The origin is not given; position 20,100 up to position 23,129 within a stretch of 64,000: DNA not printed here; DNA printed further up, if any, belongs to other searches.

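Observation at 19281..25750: Best candidate for an uncharacterised conflict system: low-G+C cargo cassette pairing a PHP-ABC ATPase with an Mrr-STAND NTPase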

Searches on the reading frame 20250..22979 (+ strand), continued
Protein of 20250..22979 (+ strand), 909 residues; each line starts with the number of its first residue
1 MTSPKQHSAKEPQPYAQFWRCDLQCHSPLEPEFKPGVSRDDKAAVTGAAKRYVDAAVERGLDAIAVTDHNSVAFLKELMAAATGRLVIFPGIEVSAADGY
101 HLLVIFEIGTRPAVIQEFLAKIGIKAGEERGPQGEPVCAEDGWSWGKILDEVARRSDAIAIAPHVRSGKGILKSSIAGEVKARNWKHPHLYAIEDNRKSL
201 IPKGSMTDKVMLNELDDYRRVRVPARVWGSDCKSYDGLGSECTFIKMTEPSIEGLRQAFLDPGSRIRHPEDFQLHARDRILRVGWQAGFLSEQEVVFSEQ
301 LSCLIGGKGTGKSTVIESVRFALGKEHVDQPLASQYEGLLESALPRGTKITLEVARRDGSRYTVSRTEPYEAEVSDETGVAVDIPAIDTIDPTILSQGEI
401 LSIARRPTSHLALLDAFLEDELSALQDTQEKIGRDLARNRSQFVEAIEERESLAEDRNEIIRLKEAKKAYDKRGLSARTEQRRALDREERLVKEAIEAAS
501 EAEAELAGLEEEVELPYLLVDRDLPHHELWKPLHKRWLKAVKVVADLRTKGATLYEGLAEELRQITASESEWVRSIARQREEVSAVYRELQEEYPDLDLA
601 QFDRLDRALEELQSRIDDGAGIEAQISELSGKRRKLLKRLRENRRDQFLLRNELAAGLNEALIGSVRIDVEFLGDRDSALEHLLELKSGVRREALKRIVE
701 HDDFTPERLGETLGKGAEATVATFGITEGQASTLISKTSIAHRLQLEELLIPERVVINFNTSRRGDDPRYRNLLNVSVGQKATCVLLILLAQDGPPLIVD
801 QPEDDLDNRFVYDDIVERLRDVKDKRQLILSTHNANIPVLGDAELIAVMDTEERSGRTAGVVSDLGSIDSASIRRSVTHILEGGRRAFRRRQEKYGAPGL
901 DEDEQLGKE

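Call 49: search_dna_similar(query=window:20250-22976:+, collection=plasmids, mode=protein, max_rows=15)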
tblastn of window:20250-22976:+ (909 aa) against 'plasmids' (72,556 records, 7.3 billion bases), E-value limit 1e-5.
Records with a match: 1147; places in all: 1205; records where one place covers at least 80% of the query: 6.
Best place of each record, by identity: <60% 1147.
By first word of the organism name: Escherichia 362; Klebsiella 342; Enterobacter 57; Piscirickettsia 34; Salmonella 33; Citrobacter 28; Pseudomonas 21; Serratia 21; Raoultella 19; Yersinia 17; and 65 more.
By predicted mobility (MOB-suite, as given by PLSDB): conjugative 826; non-mobilizable 201; mobilizable 120.
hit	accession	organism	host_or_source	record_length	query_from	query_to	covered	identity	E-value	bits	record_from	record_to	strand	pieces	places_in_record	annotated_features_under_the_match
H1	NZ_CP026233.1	Citrobacter freundii complex sp. CFNIH4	-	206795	7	896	98%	27.8%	6e-66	249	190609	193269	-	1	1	TrlF family AAA-like ATPase | restriction endonuclease subunit S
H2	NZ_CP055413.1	Klebsiella grimontii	culture,Wastewater effluent sample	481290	16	896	97%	28.0%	6e-62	237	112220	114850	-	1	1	TrlF family AAA-like ATPase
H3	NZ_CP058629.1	Chitinibacter bivalviorum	Anodonta arcaeformis,Mono-bacterial ...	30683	15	905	80%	31.2%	6e-33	286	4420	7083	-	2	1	TrlF family AAA-like ATPase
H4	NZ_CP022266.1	Xanthomonas citri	Cowpea,cell culture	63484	15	895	79%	31.4%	1e-32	284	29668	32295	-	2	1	TrlF family AAA-like ATPase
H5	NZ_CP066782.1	Comamonas fluminis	Fresh water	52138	1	895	81%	30.6%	2e-33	285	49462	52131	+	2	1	none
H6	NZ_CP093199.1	Staphylococcus epidermidis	Homo sapiens,blood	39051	12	896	97%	24.4%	5e-62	237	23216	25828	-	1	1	TrlF family AAA-like ATPase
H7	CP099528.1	Providencia stuartii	-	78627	16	896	77%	30.8%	1e-35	288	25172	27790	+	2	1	DNA repair protein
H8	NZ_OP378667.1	Staphylococcus aureus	-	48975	15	896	97%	24.0%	8e-57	221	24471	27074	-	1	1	TrlF family AAA-like ATPase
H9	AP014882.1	Acetobacter pasteurianus NBRC 101655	-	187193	15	895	79%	29.5%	6e-29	264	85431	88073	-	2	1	hypothetical protein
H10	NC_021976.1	Acetobacter pasteurianus 386B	-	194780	15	895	79%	29.5%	6e-29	264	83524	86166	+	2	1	TrlF family AAA-like ATPase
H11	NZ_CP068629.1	Vibrio parahaemolyticus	Penaeus vannamei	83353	16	896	79%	28.9%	3e-29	254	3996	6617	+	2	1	TrlF family AAA-like ATPase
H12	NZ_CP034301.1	Vibrio parahaemolyticus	Penaeus vannamei,AHPND infected ...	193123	16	896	79%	28.9%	3e-29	254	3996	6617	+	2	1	TrlF family AAA-like ATPase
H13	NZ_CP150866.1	Vibrio parahaemolyticus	cell culture,seafood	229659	16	896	79%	28.9%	3e-29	254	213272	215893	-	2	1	TrlF family AAA-like ATPase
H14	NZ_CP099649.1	Paraburkholderia fungorum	Arabidopsis thaliana,pure culture,leaf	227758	16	896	73%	30.5%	1e-25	239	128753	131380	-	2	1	TrlF family AAA-like ATPase | hypothetical protein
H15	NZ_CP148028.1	Gordonia hongkongensis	-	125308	16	894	69%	31.7%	7e-35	234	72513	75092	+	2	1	AAA family ATPase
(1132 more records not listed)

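Call 51: find_encoding_contigs(protein=P0007, flank=6000, max_places=1)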
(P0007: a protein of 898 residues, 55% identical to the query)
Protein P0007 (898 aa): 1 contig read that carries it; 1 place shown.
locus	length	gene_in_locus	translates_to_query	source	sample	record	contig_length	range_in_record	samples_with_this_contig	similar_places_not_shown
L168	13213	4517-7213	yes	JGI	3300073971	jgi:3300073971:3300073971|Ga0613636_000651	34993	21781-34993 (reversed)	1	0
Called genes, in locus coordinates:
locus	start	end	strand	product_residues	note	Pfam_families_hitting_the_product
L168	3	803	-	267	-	?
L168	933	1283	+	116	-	PF00072:Response_reg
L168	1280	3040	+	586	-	PF07730:HisKA_3, PF02518:HATPase_c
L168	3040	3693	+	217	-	PF00072:Response_reg, PF00196:GerE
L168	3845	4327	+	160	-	-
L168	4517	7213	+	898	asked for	PF02463:SMC_N (weak), PF13476:AAA_23 (weak), PF13304:AAA_21 (faint)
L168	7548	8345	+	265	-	PF02129:Peptidase_S15 (faint), PF12146:Hydrolase_4, PF00561:Abhydrolase_1, PF12697:Abhydrolase_6, PF00326:Peptidase_S9 (faint), PF06342:DUF1057 (weak), PF12146:Hydrolase_4 (weak)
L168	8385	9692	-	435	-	-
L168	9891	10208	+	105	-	-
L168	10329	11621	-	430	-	-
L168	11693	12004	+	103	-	-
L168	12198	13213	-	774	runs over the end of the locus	PF03235:GmrSD_N, PF07510:GmrSD_C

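Call 52: find_encoding_contigs(protein=P0013, flank=6000, max_places=1)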
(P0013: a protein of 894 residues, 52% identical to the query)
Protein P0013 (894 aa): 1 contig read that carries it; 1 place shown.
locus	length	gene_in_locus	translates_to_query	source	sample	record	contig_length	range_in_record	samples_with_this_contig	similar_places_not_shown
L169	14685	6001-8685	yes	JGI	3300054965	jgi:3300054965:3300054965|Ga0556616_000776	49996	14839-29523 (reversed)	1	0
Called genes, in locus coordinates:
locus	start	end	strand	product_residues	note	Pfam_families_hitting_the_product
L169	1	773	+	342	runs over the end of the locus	PF06067:DUF932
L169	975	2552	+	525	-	PF17762:HTH_ParB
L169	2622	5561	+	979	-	PF08751:TrwC, PF01443:Viral_helicase1 (weak), PF13245:AAA_19, PF13401:AAA_22 (weak), PF13604:AAA_30, PF22232:TraI_hel_assoc_N (weak), PF13086:AAA_11 (weak), PF18335:SH3_13 (weak)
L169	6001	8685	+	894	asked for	PF13476:AAA_23, PF02463:SMC_N (weak), PF13304:AAA_21 (faint)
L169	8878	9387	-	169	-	-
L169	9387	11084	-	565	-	PF02534:T4SS-DNA_transf, PF10412:TrwB_AAD_bind, PF12696:TraG-D_C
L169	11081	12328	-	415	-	PF12846:AAA_10 (faint), PF19044:P-loop_TraG (weak)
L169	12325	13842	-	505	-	-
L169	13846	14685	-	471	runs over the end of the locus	PF19590:TrbL_3, PF04610:TrbL (weak)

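Call 53: find_encoding_contigs(protein=P0019, flank=6000, max_places=1)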
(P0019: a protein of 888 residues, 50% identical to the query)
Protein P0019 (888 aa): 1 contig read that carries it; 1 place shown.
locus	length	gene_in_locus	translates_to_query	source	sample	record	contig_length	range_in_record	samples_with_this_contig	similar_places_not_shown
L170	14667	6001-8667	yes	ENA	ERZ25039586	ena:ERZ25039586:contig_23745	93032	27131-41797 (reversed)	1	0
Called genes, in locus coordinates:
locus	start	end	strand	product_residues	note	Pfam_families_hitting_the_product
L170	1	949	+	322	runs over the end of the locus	PF00528:BPD_transp_1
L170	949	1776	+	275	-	PF00528:BPD_transp_1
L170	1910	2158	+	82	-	-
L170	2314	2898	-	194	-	-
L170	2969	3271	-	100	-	-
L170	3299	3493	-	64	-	-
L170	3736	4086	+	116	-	PF13560:HTH_31, PF01381:HTH_3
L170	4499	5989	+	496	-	PF12840:HTH_20 (faint), PF00589:Phage_integrase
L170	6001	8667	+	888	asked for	PF13476:AAA_23, PF02463:SMC_N (weak), PF13304:AAA_21 (faint)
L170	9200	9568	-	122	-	PF01850:PIN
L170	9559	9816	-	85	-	-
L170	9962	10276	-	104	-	-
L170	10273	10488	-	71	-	-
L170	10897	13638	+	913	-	PF00657:Lipase_GDSL (faint), PF13472:Lipase_GDSL_2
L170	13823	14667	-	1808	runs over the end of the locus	-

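Call 64: search_solved_structures(query=A5, max_evalue=0.001)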
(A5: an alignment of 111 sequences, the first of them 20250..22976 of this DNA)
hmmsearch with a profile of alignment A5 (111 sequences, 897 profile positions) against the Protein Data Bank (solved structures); distinct sequences matched with E-value up to 0.001: 13.
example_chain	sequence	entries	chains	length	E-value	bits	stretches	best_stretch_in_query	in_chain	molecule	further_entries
4ux3_A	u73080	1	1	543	4.2e-08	35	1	292-610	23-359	STRUCTURAL MAINTENANCE OF CHROMOSOMES PROTEIN 3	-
6qpw_C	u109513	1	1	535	6.2e-08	34.5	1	292-610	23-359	Structural maintenance of chromosomes protein 3,Structural maintenance of chromosomes prot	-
9etk_A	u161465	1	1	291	8.5e-08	34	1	42-162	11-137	Metal-dependent phosphoesterases (PHP family)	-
3e0f_A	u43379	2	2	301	1.2e-07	33.5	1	47-164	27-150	Putative Metal-dependent Phosphoesterase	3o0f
6zz6_B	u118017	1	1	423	5.5e-07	31.4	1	292-525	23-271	Structural maintenance of chromosomes protein 3,Structural maintenance of chromosomes prot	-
5h68_A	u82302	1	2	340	1.1e-06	30.4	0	285-333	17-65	Chromosome partition protein Smc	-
3zgx_A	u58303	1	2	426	4.3e-06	28.4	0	285-334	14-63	CHROMOSOME PARTITION PROTEIN SMC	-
1e69_A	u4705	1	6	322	1.8e-05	26.3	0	291-330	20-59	CHROMOSOME SEGREGATION SMC PROTEIN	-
5xg3_A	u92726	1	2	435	2.4e-05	25.9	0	285-334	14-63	Chromosome partition protein Smc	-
7ug9_A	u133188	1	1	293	0.0001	23.8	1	49-131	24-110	5'-3' exoribonuclease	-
6qpq_A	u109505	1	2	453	0.0005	21.6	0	493-596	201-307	Structural maintenance of chromosomes protein,Structural maintenance of chromosomes protei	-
6qpw_E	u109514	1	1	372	0.0005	21.6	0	457-596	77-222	Sister chromatid cohesion protein 1,Structural maintenance of chromosomes protein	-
6qj2_A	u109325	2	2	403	0.00073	21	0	293-332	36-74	Smc4 | Uncharacterized protein,Uncharacterized protein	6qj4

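Call 68: search_protein_families(library=padloc, proteins=[L001:3929-4441:-, L001:4492-5010:-, L001:4995-5489:-, L001:5482-6207:-, L005:12637-13809:+], max_evalue=0.001)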
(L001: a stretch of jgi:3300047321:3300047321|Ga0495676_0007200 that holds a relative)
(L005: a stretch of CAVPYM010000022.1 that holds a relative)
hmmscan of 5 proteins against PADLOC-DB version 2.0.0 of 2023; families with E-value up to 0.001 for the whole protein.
L001:3929-4441:- (170 aa): 0 families

L001:4492-5010:- (172 aa): 2 families
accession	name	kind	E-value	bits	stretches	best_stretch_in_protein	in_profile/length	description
PDLC04686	PDC-M50A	-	0.00013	20.2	1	39-82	26-69/134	-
PDLC04685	PDC-M50A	-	0.00078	17.7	0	39-84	26-72/130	-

L001:4995-5489:- (164 aa): 0 families

L001:5482-6207:- (241 aa): 9 families
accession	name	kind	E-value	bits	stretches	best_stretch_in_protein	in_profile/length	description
PDLC04903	PDC-S09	-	1.3e-08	33.1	1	20-60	25-65/108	-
PDLC04368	PDC-M05A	-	8.8e-08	30.2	1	8-95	94-181/201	-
PDLC04904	PDC-S09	-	4.5e-07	28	1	20-54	24-57/104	-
PDLC04902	PDC-S09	-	5.6e-07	27.8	1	20-49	20-49/97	-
PDLC04907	PDC-S09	-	3.7e-06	25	1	14-67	20-71/114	-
PDLC04369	PDC-M05A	-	4.9e-05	21.1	1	8-52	89-135/201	-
PDLC04906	PDC-S09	-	0.00021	19.6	1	15-46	19-49/98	-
PDLC04371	PDC-M05A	-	0.00022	18.9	1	13-49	117-154/211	-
PDLC00779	Cyclase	-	0.00068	17.1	1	5-67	32-95/345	oligonucleotide-cyclase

L005:12637-13809:+ (390 aa): 3 families
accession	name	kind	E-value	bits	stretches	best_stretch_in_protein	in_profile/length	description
PDLC02402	Aga_SIR2-PNTD1-PNTD2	-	2.3e-11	40.6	1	129-319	293-482/876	Class I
PDLC02394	pAgo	-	2.8e-11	39.9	1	31-319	55-355/1121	-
PDLC02418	Aga_SIR2-Kinase-PNTD1-PNTD2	-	2.7e-06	23.9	1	282-319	323-360/756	Class I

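Call 76: predict_structure(alignment_id=A5)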
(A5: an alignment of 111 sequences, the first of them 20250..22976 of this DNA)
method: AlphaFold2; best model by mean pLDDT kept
length: 909 residues; sequences in the alignment: 111
mean_pLDDT: 91.1   pTM: 0.80
mean pLDDT of the five models: 91.1, 90.8, 90.5, 89.9, 89.1
residues with pLDDT >= 90: 654; 70-90: 208; 50-70: 30; < 50: 17
segments of 3 or more residues with pLDDT < 50: 1-3, 896-909
pLDDT, mean of each block of 10 residues (from residue 1): 57 95 98 97 98 97 98 98 97 96 98 98 97 95 96 97 91 73 93 94 93 94 95 97 97 96 94 88 97 97 95 97 95 94 96 97 97 98 98 95 92 95 97 98 97 93 87 76 81 85 80 75 86 88 86 88 86 85 79 77 87 86 96 98 98 97 95 96 97 98 97 98 98 98 98 97 92 93 94 94 75 86 95 88 96 95 96 90 61 49 42
secondary structure, 60 per line:
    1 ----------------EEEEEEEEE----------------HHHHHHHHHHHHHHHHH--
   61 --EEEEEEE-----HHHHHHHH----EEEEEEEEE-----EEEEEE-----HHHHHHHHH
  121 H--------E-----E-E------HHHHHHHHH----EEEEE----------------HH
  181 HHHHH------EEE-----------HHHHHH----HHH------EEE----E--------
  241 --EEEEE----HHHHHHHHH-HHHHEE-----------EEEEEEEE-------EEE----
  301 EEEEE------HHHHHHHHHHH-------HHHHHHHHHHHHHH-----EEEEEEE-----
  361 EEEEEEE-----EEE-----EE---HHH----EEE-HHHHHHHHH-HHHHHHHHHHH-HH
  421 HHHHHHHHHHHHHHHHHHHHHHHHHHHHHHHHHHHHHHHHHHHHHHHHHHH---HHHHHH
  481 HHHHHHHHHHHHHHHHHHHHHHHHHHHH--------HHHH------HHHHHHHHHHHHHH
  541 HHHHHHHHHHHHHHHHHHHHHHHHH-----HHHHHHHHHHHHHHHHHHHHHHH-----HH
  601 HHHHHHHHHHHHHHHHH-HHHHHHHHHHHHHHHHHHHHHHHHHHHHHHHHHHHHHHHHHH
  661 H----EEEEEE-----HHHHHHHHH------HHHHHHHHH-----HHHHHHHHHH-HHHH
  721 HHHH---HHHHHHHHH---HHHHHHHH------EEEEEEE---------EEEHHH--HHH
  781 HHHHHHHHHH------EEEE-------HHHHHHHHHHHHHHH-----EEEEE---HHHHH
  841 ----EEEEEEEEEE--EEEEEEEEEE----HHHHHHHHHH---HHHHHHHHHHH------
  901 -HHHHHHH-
elements in order (helices of 4 or more, strands of 3 or more residues): E17-25 H42-58 E63-69 H75-82 E87-95 E101-106 H112-121 H145-153 E158-162 H179-185 E192-194 H206-211 E225-227 E243-247 H252-260 H262-265 E279-286 E294-296 E301-305 H312-322 H330-343 E349-355 E361-367 E373-375 E393-395 H397-405 H407-417 H419-471 H475-508 H517-520 H527-565 H571-593 H599-617 H619-661 E666-671 H677-685 H692-700 H706-715 H717-724 H728-736 H740-747 E754-760 E770-772 H778-790 E797-800 H808-822 E828-832 H836-840 E845-854 E857-866 H871-880 H884-894 H902-908

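Call 78: fold_search(model_id=the predicted structure, library=pdb)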
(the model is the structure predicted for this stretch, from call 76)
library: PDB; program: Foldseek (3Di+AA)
matches with E <= 10: 1067; with E <= 0.001: 149
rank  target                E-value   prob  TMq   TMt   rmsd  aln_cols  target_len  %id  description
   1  5xei                  4.3e-12  1.00  0.24  0.39  19.7       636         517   15  Crystal structure of the Smc head domain with a coiled coil and joint derived from Pyrococcus yayanosii (released 2017-06-07)
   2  7nyw_A                1.5e-11  1.00  0.26  0.33  24.8       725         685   14  Cryo-EM structure of the MukBEF-MatP-DNA head module (released 2021-07-07)
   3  9qxx_A                1.9e-11  1.00  0.24  0.29  38.1       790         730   14  JetABC DNA loaded state dimer (released 2025-10-01)
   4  9f5w_B                2.6e-10  1.00  0.23  0.36  25.2       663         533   14  Human condensin II - M18BP1 complex (released 2025-07-02)
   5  8dk2_D                5.7e-10  1.00  0.21  0.26  38.7       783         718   12  CryoEM structure of Pseudomonas aeruginosa PA14 JetABC in an unclamped state trapped in ATP dependent dimeric form (released 2022-10-05)
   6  9qxu_B                6.7e-10  1.00  0.22  0.26  36.5       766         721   13  JetABC DNA loaded state monomer (open) (released 2025-10-01)
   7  9qxu_A                8.6e-10  1.00  0.23  0.27  37.3       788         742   13  JetABC DNA loaded state monomer (open) (released 2025-10-01)
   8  9qxx_B                1.2e-09  1.00  0.24  0.28  37.3       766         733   14  JetABC DNA loaded state dimer (released 2025-10-01)
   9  9qxt_A                1.4e-09  1.00  0.25  0.30  34.6       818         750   13  E. coli JetABC dimer in the DNA boarding-holding state (released 2025-10-01)
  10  7nyw_B                1.8e-09  1.00  0.25  0.26  32.1       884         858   12  Cryo-EM structure of the MukBEF-MatP-DNA head module (released 2021-07-07)
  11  7w1m_B                2.5e-09  1.00  0.23  0.36  24.1       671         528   16  Cryo-EM structure of human cohesin-CTCF-DNA complex (released 2023-05-31)
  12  7zr1_C                2.5e-09  1.00  0.22  0.25  69.9       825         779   14  Chaetomium thermophilum Mre11-Rad50-Nbs1 complex bound to ATPyS (composite structure) (released 2023-01-11)
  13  6yvv_B                3.0e-09  1.00  0.29  0.50  16.1       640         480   15  Condensin complex from S.cerevisiae ATP-free apo bridged state (released 2020-07-15)
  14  4ad8                  3.3e-09  1.00  0.25  0.43  13.2       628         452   15  Crystal structure of a deletion mutant of Deinococcus radiodurans RecN (released 2012-12-12)
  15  8q72_A                4.1e-09  1.00  0.24  0.28  39.2       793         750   12  E. coli plasmid-borne JetABCD(E248A) core in a cleavage-competent state (released 2024-01-31)
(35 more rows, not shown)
